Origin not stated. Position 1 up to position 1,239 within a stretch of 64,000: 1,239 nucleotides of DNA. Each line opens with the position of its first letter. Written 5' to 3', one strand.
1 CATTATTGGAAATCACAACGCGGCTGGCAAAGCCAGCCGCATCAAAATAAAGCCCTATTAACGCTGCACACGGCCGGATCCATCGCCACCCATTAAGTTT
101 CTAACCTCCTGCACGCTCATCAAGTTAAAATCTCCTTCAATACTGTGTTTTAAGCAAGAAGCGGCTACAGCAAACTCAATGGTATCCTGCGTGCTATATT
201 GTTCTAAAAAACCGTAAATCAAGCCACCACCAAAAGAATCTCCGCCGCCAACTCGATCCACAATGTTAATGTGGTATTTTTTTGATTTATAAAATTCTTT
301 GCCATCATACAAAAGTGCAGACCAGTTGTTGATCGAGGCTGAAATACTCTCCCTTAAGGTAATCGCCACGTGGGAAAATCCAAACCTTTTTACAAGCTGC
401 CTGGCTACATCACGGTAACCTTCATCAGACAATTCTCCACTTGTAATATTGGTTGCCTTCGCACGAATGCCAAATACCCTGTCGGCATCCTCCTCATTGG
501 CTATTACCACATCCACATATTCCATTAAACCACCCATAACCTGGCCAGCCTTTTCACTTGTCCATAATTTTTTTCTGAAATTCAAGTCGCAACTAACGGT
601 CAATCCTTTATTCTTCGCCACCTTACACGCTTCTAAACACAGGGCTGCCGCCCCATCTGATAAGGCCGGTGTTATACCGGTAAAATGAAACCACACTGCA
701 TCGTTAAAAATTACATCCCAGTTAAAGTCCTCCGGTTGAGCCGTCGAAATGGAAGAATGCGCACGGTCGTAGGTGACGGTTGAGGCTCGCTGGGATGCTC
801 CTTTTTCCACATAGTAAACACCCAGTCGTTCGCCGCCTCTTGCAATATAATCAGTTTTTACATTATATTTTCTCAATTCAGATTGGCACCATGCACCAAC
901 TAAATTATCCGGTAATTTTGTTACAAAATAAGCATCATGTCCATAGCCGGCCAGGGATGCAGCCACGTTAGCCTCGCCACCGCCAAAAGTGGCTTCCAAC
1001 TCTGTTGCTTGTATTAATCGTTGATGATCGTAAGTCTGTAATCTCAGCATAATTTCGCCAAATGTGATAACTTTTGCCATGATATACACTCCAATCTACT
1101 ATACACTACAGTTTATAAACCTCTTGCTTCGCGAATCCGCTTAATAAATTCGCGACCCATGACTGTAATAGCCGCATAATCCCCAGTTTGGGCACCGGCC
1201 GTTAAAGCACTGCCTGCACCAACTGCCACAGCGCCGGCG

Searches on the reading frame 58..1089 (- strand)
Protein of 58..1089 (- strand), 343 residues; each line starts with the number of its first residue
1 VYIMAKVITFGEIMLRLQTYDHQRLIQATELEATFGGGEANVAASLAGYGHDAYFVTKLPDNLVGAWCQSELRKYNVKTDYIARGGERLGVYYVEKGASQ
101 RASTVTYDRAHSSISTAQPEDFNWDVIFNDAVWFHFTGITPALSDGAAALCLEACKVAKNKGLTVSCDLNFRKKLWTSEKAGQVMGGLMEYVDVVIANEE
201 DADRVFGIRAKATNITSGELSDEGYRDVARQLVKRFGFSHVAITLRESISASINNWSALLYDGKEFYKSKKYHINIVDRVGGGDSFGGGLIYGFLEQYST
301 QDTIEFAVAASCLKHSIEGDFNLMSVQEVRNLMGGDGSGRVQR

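Call 51: search_protein_families(library=pfam, alignment_id=A3, max_evalue=0.00001)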
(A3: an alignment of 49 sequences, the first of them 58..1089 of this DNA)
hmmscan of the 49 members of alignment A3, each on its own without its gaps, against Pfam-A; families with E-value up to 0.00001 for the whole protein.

A. member 1, window:58-1089:- (343 aa): 1 family
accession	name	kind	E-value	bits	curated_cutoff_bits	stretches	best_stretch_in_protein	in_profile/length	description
PF00294.29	PfkB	-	1.5e-35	123.5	25.8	1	4-314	1-289/302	pfkB family carbohydrate kinase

B. families by the number of members that match (of 49 scanned): 113 families (the first 25 are shown)
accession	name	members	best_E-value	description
PF05343.19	Peptidase_M42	3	1.3e-87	M42 glutamyl aminopeptidase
PF08443.16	RimK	2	1.1e-35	RimK-like ATP-grasp domain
PF02518.31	HATPase_c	2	5.5e-30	Histidine kinase-, DNA gyrase B-, and HSP90-like ATPase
PF02955.21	GSH-S_ATP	2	1.4e-11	Prokaryotic glutathione synthetase, ATP-grasp domain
PF08497.15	Radical_SAM_N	1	4.8e-132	Radical SAM N-terminal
PF00275.25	EPSP_synthase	1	6.6e-103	EPSP synthase (3-phosphoshikimate 1-carboxyvinyltransferase)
PF01715.23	IPPT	1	2.9e-91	IPP transferase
PF01255.24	Prenyltransf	1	5.1e-87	Putative undecaprenyl diphosphate synthase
PF13347.12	MFS_2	1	4.4e-81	MFS/sugar transport protein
PF14681.12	UPRTase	1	1.4e-80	Uracil phosphoribosyltransferase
PF14903.11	WG_beta_rep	1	7.9e-78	WG containing repeat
PF02836.23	Glyco_hydro_2_C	1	3.2e-77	Glycosyl hydrolases family 2, TIM barrel domain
PF02882.25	THF_DHG_CYH_C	1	7.1e-72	Tetrahydrofolate dehydrogenase/cyclohydrolase, NAD(P)-binding domain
PF00266.25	Aminotran_5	1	2.6e-70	Aminotransferase class-V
PF01765.24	RRF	1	6.9e-70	Ribosome recycling factor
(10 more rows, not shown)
